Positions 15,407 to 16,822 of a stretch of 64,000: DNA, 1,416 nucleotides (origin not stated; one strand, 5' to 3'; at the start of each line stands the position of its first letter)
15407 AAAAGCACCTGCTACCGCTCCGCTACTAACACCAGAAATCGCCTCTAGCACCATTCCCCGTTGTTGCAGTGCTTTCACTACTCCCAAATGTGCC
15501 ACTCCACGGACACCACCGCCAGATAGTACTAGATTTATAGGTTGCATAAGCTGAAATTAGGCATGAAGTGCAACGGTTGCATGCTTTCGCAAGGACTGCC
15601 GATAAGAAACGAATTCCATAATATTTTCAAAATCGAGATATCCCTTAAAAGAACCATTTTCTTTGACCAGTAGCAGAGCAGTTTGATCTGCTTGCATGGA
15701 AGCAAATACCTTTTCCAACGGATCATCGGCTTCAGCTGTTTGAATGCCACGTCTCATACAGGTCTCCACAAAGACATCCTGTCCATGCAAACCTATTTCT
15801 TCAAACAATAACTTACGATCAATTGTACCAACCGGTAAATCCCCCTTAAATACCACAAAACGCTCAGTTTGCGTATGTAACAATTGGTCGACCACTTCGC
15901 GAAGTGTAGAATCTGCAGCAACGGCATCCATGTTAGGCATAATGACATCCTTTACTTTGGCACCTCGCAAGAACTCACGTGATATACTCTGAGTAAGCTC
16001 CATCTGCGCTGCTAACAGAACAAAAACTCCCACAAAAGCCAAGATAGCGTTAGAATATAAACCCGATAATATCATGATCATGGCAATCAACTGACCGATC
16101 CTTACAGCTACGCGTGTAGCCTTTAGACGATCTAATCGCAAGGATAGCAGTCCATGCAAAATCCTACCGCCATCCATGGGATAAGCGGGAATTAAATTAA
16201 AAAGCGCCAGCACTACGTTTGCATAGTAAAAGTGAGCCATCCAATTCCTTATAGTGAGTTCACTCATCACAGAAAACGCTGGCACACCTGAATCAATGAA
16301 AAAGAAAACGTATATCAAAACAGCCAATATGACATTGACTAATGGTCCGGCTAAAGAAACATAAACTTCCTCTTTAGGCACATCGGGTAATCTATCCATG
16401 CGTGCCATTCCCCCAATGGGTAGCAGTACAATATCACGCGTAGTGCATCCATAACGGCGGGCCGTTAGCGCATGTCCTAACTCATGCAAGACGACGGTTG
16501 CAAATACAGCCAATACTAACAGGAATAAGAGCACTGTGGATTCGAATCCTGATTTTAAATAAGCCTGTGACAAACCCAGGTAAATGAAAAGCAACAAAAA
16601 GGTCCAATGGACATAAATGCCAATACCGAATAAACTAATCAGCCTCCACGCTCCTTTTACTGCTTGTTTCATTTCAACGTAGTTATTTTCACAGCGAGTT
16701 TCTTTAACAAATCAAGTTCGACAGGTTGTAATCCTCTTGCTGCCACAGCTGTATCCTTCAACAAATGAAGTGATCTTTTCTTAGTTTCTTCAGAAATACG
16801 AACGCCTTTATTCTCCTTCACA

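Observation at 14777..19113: Five-gene minus-strand module: baeRF-like, Usp, then tightly coupled TerB / CBS site-2 protease / patatin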

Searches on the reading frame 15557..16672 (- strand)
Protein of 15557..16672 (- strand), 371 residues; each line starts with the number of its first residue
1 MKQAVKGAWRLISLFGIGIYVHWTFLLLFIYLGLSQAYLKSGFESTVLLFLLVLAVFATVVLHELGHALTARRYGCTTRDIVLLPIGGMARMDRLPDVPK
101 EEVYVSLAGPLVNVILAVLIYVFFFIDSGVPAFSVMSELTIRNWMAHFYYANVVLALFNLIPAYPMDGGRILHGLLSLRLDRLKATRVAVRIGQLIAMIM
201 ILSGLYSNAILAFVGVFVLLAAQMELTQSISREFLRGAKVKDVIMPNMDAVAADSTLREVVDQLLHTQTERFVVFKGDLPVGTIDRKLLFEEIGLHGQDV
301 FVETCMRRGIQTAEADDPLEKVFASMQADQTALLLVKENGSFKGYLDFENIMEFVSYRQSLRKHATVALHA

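Call 3: search_protein_families(library=pfam, proteins=[window:15557-16672:-], max_evalue=0.01)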
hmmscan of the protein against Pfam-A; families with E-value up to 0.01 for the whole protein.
window:15557-16672:- (371 aa): 3 families
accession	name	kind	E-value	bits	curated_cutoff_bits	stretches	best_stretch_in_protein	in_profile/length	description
PF02163.28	Peptidase_M50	-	4.8e-26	91.9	27.2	2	53-135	3-111/221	Peptidase family M50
PF00571.33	CBS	-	1.2e-08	35.6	24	1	302-355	1-55/57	CBS domain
PF13398.12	Peptidase_M50B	-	0.0011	19.2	26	1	54-131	19-96/201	Peptidase M50B-like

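Call 4: search_protein_families(library=padloc, proteins=[window:15557-16672:-], max_evalue=0.01)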
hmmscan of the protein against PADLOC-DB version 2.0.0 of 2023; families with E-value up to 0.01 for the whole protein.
window:15557-16672:- (371 aa): 0 families

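Call 5: search_protein_families(library=ncbifam, proteins=[window:15557-16672:-], max_evalue=0.01)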
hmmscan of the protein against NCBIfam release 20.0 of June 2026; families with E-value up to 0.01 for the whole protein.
window:15557-16672:- (371 aa): 7 families
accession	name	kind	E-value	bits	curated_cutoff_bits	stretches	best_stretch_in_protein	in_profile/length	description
NF041824.1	daptide_HExxH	equivalog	7.6e-08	31.9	300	1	25-78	137-189/379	daptide biosynthesis intramembrane metalloprotease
NF041630.1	CBS_CbpB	equivalog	0.00034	20.5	125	0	220-267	64-110/143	cyclic-di-AMP-binding protein CbpB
NF041552.1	TF_PrdR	equivalog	0.00085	17.8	795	1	238-356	6-126/577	sigma-54 dependent transcriptional regulator PrdR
TIGR00054.1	TIGR00054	equivalog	0.0011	17.9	147.55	0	51-77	7-34/421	RIP metalloprotease RseP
NF058609.1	RiPP_HExxH_LiaK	equivalog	0.0031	17.2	225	0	17-71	56-113/246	YydH/LiaK family epipeptide maturation metalloprotease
NF005869.0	PRK07807.1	equivalog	0.0036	16.4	549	1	206-361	59-210/479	GuaB1 family IMP dehydrogenase-related protein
NF052358.1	GMPRedGuaB1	equivalog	0.0045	16.2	675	1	207-351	60-200/479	GMP reductase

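Call 9: find_homologous_proteins(query=window:15557-16672:-, max_evalue=1e-10)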
Query window:15557-16672:- (371 aa): 6186 proteins with E <= 1e-10 among 8000 candidates; the best 120 are listed.
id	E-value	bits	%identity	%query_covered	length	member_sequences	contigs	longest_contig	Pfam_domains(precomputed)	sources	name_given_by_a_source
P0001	5.4e-237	804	100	100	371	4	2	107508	PF02163.29,PF00571.34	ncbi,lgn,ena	-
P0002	4.1e-121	423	53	97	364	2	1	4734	PF13398.13,PF02163.29,PF00571.34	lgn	-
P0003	9.1e-119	415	51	98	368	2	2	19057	PF13398.13,PF02163.29,PF00571.34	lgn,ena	-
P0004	3.6e-118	413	55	97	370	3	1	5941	PF02163.29,PF00571.34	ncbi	ncbi:MAG: hypothetical protein RL021_302 [Bacteroidota bacterium]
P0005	7.2e-113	396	49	98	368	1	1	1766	PF13398.13,PF02163.29,PF00571.34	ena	-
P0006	1.3e-110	388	50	98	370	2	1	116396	PF02163.29,PF00571.34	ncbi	ncbi:MAG: hypothetical protein RL213_1794 [Bacteroidota bacterium]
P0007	3.4e-110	387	50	98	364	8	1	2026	PF02163.29,PF00571.34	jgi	jgi:Zn-dependent protease/predicted transcriptional regulator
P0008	1.1e-108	382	50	95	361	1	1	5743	PF13398.13,PF02163.29,PF00571.34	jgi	jgi:Zn-dependent protease/predicted transcriptional regulator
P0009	1.6e-103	365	45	98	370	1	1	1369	PF02163.29,PF00571.34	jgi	jgi:Zn-dependent protease/predicted transcriptional regulator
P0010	1.7e-102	361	52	86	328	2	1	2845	PF02163.29,PF00571.34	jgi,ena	-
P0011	1.3e-101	359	48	96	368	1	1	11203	PF13398.13,PF02163.29,PF00571.34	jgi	jgi:Zn-dependent protease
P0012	1.2e-98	349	48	97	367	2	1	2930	PF02163.29,PF00571.34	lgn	-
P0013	8.8e-86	306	42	95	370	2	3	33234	PF02163.29,PF00571.34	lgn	-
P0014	5.3e-84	301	40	97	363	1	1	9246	PF02163.29,PF00571.34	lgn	-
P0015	6.4e-83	297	40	95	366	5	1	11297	PF13398.13,PF02163.29,PF00571.34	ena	-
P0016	8.5e-83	297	40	96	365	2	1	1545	PF02163.29,PF00571.34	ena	-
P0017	7.9e-82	293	40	97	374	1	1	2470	PF02163.29,PF00571.34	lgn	-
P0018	1.2e-81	293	41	98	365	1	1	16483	PF13398.13,PF02163.29,PF00571.34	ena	-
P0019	1.6e-81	292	41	95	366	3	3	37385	PF02163.29,PF00571.34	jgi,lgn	-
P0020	1.8e-81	292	40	98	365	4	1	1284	PF13398.13,PF02163.29,PF00571.34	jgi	jgi:Zn-dependent protease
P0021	3.1e-81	292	41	97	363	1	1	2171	PF02163.29,PF00571.34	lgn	-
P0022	6.5e-81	290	41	97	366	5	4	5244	PF02163.29,PF00571.34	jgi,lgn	-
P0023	6.6e-81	290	41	95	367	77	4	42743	PF02163.29,PF00571.34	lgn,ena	-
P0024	6.9e-81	290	40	95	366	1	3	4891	PF13398.13,PF02163.29,PF00571.34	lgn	-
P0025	7.2e-81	290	41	97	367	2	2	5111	PF02163.29,PF00571.34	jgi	jgi:Zn-dependent protease/predicted transcriptional regulator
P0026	1.5e-80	289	39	97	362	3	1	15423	PF02163.29,PF00571.34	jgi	-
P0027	1.6e-80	289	40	96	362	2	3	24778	PF02163.29,PF00571.34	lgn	-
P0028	1.9e-80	289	41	93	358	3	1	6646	PF02163.29,PF00571.34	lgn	-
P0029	3.1e-80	288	40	95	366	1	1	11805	PF13398.13,PF02163.29,PF00571.34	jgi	jgi:Zn-dependent protease/predicted transcriptional regulator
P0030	3.4e-80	288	40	97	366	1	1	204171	PF02163.29,PF00571.34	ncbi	-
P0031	4.4e-80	288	39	96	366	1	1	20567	PF02163.29,PF00571.34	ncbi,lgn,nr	ncbi:MAG: protease [Cyclobacteriaceae bacterium]|nr:MAG: protease [Cyclobacteriaceae bacterium]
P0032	4.9e-80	288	41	98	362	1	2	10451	PF02163.29,PF00571.34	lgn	-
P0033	6.8e-80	287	39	97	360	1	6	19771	PF02163.29,PF00571.34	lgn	-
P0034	1.1e-79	286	41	96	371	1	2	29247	PF02163.29,PF00571.34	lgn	-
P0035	1.4e-79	286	38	95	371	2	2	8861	PF02163.29,PF00571.34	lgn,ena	-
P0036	1.6e-79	286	41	97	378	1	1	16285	PF02163.29,PF00571.34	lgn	-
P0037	2.2e-79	285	39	96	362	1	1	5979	PF02163.29,PF00571.34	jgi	jgi:Zn-dependent protease/predicted transcriptional regulator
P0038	3.3e-79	285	40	97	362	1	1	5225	PF02163.29,PF00571.34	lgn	-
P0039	3.9e-79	285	40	95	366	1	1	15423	PF13398.13,PF02163.29,PF00571.34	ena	-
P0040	5.9e-79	284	38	96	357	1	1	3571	PF02163.29,PF00571.34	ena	-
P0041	7.1e-79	284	39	97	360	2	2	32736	PF13398.13,PF02163.29,PF00571.34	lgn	-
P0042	8.8e-79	283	41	99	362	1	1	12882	PF02163.29,PF00571.34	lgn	-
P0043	1.3e-78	283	38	96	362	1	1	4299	PF02163.29,PF00571.34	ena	-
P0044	1.6e-78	283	39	97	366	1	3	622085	PF13398.13,PF02163.29,PF00571.34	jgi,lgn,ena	-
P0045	1.6e-78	283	41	95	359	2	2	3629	PF02163.29,PF00571.34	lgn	-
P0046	1.9e-78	282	39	98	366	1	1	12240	PF02163.29,PF00571.34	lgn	-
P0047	2.2e-78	282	41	95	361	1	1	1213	PF02163.29,PF00571.34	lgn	-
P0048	2.6e-78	282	37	97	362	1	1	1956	PF02163.29,PF00571.34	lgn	-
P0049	3.2e-78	282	39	97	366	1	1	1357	PF02163.29,PF00571.34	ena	-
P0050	3.6e-78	281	40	96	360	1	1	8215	PF02163.29,PF00571.34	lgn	-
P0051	3.9e-78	281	39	97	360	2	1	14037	PF02163.29,PF00571.34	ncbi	ncbi:MAG: site-2 protease family protein [Bacteroidia bacterium]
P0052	5.4e-78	281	38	97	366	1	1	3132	PF13398.13,PF02163.29,PF00571.34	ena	-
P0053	5.4e-78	281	38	95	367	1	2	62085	PF02163.29,PF00571.34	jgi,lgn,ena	-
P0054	5.5e-78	281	40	96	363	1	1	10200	PF02163.29,PF00571.34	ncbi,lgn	-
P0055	1.5e-77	279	40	96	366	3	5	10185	PF02163.29,PF00571.34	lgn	-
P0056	1.7e-77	279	40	96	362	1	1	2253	PF02163.29,PF00571.34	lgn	-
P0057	2.2e-77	279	39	92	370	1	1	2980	PF02163.29,PF00571.34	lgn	-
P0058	2.2e-77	279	40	95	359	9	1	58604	PF02163.29,PF00571.34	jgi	-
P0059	2.3e-77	279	40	92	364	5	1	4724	PF02163.29,PF00571.34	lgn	-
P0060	3.2e-77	278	39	96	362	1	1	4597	PF02163.29,PF00571.34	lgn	-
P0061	3.2e-77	278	40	94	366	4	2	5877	PF02163.29,PF00571.34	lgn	-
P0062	3.8e-77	278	39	97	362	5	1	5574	PF02163.29,PF00571.34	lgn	-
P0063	4.6e-77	278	40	97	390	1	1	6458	PF02163.29,PF00571.34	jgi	jgi:Zn-dependent protease/predicted transcriptional regulator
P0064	5.0e-77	278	42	92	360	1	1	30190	PF02163.29,PF00571.34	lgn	-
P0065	6.2e-77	277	39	98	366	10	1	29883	PF02163.29,PF00571.34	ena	-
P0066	6.6e-77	277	42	95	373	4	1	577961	PF02163.29,PF00571.34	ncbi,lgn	-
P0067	7.3e-77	277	38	97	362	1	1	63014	PF02163.29,PF00571.34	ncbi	-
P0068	7.9e-77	277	40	98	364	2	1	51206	PF02163.29,PF00571.34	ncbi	-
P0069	7.9e-77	277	41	95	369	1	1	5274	PF02163.29,PF00571.34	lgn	-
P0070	8.0e-77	277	39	97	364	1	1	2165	PF02163.29,PF00571.34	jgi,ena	-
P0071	8.3e-77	277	40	98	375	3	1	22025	PF02163.29,PF00571.34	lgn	-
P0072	1.0e-76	277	39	94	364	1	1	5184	PF02163.29,PF00571.34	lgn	-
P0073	1.3e-76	276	41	96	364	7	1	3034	PF02163.29,PF00571.34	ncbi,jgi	-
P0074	1.4e-76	276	42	94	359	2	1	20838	PF02163.29,PF00571.34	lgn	-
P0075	2.4e-76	275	37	96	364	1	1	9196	PF02163.29,PF00571.34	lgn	-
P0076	2.6e-76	275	39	97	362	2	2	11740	PF02163.29,PF00571.34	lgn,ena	-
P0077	2.8e-76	275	39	96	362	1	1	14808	PF02163.29,PF00571.34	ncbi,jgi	-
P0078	2.9e-76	275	42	95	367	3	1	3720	PF02163.29,PF00571.34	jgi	jgi:Zn-dependent protease/predicted transcriptional regulator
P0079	5.5e-76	274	42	96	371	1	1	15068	PF02163.29,PF00571.34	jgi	jgi:Zn-dependent protease/CBS domain-containing protein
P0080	6.0e-76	274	38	97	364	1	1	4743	PF02163.29,PF00571.34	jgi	jgi:Zn-dependent protease/predicted transcriptional regulator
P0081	7.2e-76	274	40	95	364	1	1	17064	PF13398.13,PF02163.29,PF00571.34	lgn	-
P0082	8.6e-76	274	37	96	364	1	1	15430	PF02163.29,PF00571.34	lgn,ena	-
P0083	1.0e-75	273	37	97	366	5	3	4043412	PF13398.13,PF02163.29,PF00571.34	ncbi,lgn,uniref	ncbi:M50 family metallopeptidase [Flavobacterium sp. WC2429]|uniref:Zinc metalloprotease n=2 Tax=unc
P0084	1.3e-75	273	40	88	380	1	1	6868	PF02163.29,PF00571.34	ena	-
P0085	1.3e-75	273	39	89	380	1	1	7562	PF02163.29,PF00571.34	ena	-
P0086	1.3e-75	273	40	95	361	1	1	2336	PF02163.29,PF00571.34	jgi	jgi:Zn-dependent protease/predicted transcriptional regulator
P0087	2.1e-75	272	40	95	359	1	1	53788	PF02163.29,PF00571.34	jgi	jgi:Zn-dependent protease/CBS domain-containing protein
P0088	2.1e-75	272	41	97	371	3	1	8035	PF02163.29,PF00571.34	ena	-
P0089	2.2e-75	272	41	96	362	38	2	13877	PF02163.29,PF00571.34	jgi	-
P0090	2.2e-75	272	38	97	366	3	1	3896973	PF13398.13,PF02163.29,PF00571.34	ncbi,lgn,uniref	ncbi:M50 family metallopeptidase [Flavobacterium sp. WC2430]|uniref:M50 family metallopeptidase n=1 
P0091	2.9e-75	272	40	97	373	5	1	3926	PF02163.29,PF00571.34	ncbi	-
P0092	3.0e-75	272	37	98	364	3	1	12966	PF02163.29,PF00571.34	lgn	-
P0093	3.0e-75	272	38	97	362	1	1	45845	PF02163.29,PF00571.34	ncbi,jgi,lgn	-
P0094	3.1e-75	272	39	97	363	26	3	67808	PF02163.29,PF00571.34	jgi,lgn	jgi:Zn-dependent protease/CBS domain-containing protein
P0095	3.7e-75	272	42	93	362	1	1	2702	PF02163.29,PF00571.34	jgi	jgi:Zn-dependent protease/CBS domain-containing protein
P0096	4.0e-75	271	38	92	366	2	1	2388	PF02163.29,PF00571.34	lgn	-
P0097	4.2e-75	271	41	96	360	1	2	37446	PF02163.29,PF00571.34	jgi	jgi:Zn-dependent protease/CBS domain-containing protein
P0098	4.2e-75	271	38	95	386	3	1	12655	PF02163.29,PF00571.34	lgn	-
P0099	4.2e-75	271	40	94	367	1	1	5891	PF02163.29,PF00571.34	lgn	-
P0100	4.6e-75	271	38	98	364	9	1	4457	PF13398.13,PF02163.29,PF00571.34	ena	-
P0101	4.6e-75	271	39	92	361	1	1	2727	PF02163.29,PF00571.34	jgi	jgi:Zn-dependent protease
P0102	4.7e-75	271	38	97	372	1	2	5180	PF02163.29,PF00571.34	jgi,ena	-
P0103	5.7e-75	271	40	97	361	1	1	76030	PF02163.29,PF00571.34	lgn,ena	-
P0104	6.7e-75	271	40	97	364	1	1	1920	PF02163.29,PF00571.34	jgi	jgi:Zn-dependent protease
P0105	6.9e-75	271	41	97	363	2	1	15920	PF02163.29,PF00571.34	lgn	-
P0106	7.1e-75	271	39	97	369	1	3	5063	PF02163.29,PF00571.34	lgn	-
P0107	9.2e-75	270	38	94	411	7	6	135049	PF02163.29,PF00571.34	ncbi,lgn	-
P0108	1.1e-74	270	39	97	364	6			PF02163.29,PF00571.34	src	-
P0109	1.1e-74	270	42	97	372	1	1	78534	PF02163.29,PF00571.34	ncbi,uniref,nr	ncbi:site-2 protease family protein [Candidatus Laterigemmans baculatus]|uniref:site-2 protease fami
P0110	1.2e-74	270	41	93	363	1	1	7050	PF02163.29,PF00571.34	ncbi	-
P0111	1.4e-74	270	37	96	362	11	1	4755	PF02163.29,PF00571.34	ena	-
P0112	1.5e-74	270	38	99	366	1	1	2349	PF02163.29,PF00571.34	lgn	-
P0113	1.6e-74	269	42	96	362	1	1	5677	PF02163.29,PF00571.34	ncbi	-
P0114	1.6e-74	269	39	94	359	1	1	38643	PF02163.29,PF00571.34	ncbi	ncbi:MAG: site-2 protease family protein [Cyclobacteriaceae bacterium]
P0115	1.7e-74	269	38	94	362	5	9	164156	PF02163.29,PF00571.34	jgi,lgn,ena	-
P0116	1.9e-74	269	39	97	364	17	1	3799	PF13398.13,PF02163.29,PF00571.34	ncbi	ncbi:MAG: M50 family metallopeptidase [Bacteroidota bacterium]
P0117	2.0e-74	269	36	96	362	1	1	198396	PF02163.29,PF00571.34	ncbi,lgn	ncbi:MAG: site-2 protease family protein [Chitinophagales bacterium]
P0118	2.1e-74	269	39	97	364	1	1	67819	PF02163.29,PF00571.34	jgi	jgi:Zn-dependent protease/CBS domain-containing protein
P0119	2.4e-74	269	37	94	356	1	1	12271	PF02163.29,PF00571.34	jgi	-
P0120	2.4e-74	269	41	97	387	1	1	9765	PF02163.29,PF00571.34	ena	-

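Call 10: find_encoding_contigs(protein=P0006, flank=8000, max_places=3)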
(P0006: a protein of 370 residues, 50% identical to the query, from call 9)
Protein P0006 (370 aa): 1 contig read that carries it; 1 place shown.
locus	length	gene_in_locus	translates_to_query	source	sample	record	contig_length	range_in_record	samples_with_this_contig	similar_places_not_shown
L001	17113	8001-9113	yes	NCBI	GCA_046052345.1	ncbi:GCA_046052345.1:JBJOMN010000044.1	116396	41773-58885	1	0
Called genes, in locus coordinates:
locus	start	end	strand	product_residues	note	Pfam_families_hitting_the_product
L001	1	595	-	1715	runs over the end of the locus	PF00801:PKD, PF18911:PKD_4, PF19408:PKD_6, PF03372:Exo_endo_phos (weak), PF01483:P_proprotein (weak), PF11617:Cu-binding_MopE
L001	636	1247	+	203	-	PF09997:DUF2238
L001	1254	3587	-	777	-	PF01186:Lysyl_oxidase, PF18962:Por_Secre_tail (weak)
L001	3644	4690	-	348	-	PF03150:CCP_MauG, PF00034:Cytochrom_C (faint)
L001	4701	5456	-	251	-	PF20243:MbnP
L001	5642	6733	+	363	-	PF18845:baeRF_family3, PF18855:baeRF_family11 (weak)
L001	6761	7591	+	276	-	PF00582:Usp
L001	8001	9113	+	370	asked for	PF02163:Peptidase_M50, PF00571:CBS (faint)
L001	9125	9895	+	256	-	PF01734:Patatin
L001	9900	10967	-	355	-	PF01594:AI-2E_transport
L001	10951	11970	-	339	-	PF02470:MlaD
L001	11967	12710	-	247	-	PF00005:ABC_tran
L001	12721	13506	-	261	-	PF02405:MlaE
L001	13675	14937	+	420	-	PF01566:Nramp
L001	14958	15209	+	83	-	PF11127:YgaP-like_TM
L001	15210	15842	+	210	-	PF00156:Pribosyltran, PF14681:UPRTase (weak)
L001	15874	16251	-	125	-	-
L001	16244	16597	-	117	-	PF07332:Phage_holin_3_6 (weak)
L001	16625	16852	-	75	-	PF12732:YtxH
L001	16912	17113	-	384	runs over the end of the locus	-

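Call 11: find_encoding_contigs(protein=P0003, flank=8000, max_places=3)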
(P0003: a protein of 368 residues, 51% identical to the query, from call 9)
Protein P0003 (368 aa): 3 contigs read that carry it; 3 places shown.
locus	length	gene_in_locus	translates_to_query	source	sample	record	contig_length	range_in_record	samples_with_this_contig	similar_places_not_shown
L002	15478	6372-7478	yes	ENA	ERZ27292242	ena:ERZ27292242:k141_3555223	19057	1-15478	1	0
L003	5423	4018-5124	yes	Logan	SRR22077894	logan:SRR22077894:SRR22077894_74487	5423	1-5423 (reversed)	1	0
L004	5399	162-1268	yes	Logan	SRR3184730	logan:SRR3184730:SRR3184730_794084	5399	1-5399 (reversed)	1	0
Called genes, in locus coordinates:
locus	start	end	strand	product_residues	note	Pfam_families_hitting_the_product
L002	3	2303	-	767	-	?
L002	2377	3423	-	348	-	PF03150:CCP_MauG, PF00034:Cytochrom_C (faint)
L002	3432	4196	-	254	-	PF20243:MbnP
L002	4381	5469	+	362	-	PF18845:baeRF_family3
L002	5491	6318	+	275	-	PF00582:Usp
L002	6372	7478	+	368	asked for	PF13398:Peptidase_M50B (weak), PF02163:Peptidase_M50, PF00571:CBS (faint)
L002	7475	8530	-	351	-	PF01594:AI-2E_transport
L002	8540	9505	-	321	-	PF02470:MlaD, PF28544:Helical_needle (weak)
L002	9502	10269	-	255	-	PF00005:ABC_tran, PF13304:AAA_21 (faint)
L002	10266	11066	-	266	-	PF02405:MlaE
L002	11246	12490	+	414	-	PF01566:Nramp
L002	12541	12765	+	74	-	PF11127:YgaP-like_TM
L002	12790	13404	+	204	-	PF00156:Pribosyltran, PF14681:UPRTase (weak)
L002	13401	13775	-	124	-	-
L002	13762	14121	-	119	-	PF07332:Phage_holin_3_6 (weak)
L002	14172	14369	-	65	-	PF12732:YtxH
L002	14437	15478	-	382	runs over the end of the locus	-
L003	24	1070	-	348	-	PF03150:CCP_MauG, PF00034:Cytochrom_C (faint)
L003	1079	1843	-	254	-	PF20243:MbnP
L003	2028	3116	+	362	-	PF18845:baeRF_family3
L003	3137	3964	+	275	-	PF00582:Usp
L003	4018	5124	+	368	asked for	PF13398:Peptidase_M50B (weak), PF02163:Peptidase_M50, PF00571:CBS (faint)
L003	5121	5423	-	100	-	?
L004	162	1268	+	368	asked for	PF13398:Peptidase_M50B (weak), PF02163:Peptidase_M50, PF00571:CBS (faint)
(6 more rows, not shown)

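Call 12: find_encoding_contigs(protein=P0013, flank=8000, max_places=3)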
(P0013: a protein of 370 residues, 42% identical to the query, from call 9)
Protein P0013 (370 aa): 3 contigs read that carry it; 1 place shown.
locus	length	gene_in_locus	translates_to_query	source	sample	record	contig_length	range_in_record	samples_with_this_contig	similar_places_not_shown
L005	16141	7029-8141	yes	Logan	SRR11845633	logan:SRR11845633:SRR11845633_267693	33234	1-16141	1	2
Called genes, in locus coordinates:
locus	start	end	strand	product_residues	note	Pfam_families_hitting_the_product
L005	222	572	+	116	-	-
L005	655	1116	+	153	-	-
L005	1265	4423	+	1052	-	PF18962:Por_Secre_tail (faint), PF00041:fn3 (faint), PF25059:FN3_DSCAM-DSCAML_C (faint)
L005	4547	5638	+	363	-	PF18851:baeRF_family8, PF18845:baeRF_family3, PF18849:baeRF_family7 (weak)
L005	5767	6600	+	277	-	PF00582:Usp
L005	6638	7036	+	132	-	-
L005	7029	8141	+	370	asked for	PF02163:Peptidase_M50, PF00571:CBS (weak)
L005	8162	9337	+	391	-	PF00144:Beta-lactamase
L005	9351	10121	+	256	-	PF01734:Patatin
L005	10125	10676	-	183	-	PF09922:LiaF-like_C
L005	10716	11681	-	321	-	PF02470:MlaD, PF28544:Helical_needle (faint)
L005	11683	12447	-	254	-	PF00005:ABC_tran, PF13304:AAA_21 (faint)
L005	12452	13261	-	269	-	PF02405:MlaE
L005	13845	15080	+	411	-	PF01566:Nramp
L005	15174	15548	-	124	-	-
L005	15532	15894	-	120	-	PF07332:Phage_holin_3_6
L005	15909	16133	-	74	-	PF12732:YtxH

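Call 13: find_encoding_contigs(protein=P0083, flank=7000, max_places=2)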
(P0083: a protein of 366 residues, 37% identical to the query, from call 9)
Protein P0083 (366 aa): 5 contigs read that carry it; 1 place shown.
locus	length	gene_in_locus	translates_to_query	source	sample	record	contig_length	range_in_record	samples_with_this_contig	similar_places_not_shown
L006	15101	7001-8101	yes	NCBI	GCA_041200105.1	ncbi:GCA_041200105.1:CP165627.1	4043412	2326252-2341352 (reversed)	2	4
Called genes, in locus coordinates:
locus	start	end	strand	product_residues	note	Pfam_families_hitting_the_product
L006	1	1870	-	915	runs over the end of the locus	PF01590:GAF, PF00989:PAS, PF08447:PAS_3, PF00989:PAS, PF13426:PAS_9, PF00989:PAS, PF08447:PAS_3, PF08448:PAS_4, +7 more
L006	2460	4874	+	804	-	PF01326:PPDK_N, PF00391:PEP-utilizers, PF02896:PEP-utilizers_C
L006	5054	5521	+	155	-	PF02566:OsmC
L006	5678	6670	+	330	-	PF00389:2-Hacid_dh, PF02826:2-Hacid_dh_C, PF03446:NAD_binding_2 (weak), PF07991:KARI_N (weak)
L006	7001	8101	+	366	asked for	PF13398:Peptidase_M50B (weak), PF02163:Peptidase_M50, PF00571:CBS (faint), PF02163:Peptidase_M50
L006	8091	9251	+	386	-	PF13091:PLDc_2, PF00614:PLDc (faint), PF13091:PLDc_2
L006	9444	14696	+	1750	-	PF04231:Endonuclease_1, PF00041:fn3, PF00932:LTD (faint), PF00041:fn3, PF03372:Exo_endo_phos, PF13573:SprB, PF18962:Por_Secre_tail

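Call 14: find_encoding_contigs(protein=P0109, flank=7000, max_places=2)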
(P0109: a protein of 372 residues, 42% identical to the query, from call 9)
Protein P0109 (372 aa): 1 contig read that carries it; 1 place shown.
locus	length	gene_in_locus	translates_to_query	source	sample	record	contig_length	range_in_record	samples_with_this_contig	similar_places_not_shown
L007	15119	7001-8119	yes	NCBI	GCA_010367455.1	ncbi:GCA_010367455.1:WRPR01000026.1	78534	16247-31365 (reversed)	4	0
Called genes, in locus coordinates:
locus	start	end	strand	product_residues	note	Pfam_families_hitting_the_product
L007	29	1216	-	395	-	PF00365:PFK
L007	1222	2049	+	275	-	PF00588:SpoU_methylase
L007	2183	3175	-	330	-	PF08240:ADH_N, PF00107:ADH_zinc_N, PF13602:ADH_zinc_N_2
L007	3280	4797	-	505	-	-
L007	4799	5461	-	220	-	PF07638:Sigma70_ECF (faint), PF04542:Sigma70_r2, PF08281:Sigma70_r4_2, PF04545:Sigma70_r4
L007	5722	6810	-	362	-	PF21016:RlmN_N, PF04055:Radical_SAM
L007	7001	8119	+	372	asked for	PF02163:Peptidase_M50, PF00571:CBS (weak)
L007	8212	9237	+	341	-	PF07608:DUF1571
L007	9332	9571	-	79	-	-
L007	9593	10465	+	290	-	PF03109:ABC1 (faint), PF00069:Pkinase, PF07714:PK_Tyr_Ser-Thr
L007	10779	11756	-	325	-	PF20582:UPF0758_N, PF04002:RadC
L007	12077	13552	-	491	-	PF07394:DUF1501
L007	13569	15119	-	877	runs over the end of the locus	PF07635:PSCyt1, PF07583:PSCyt2, PF07587:PSD1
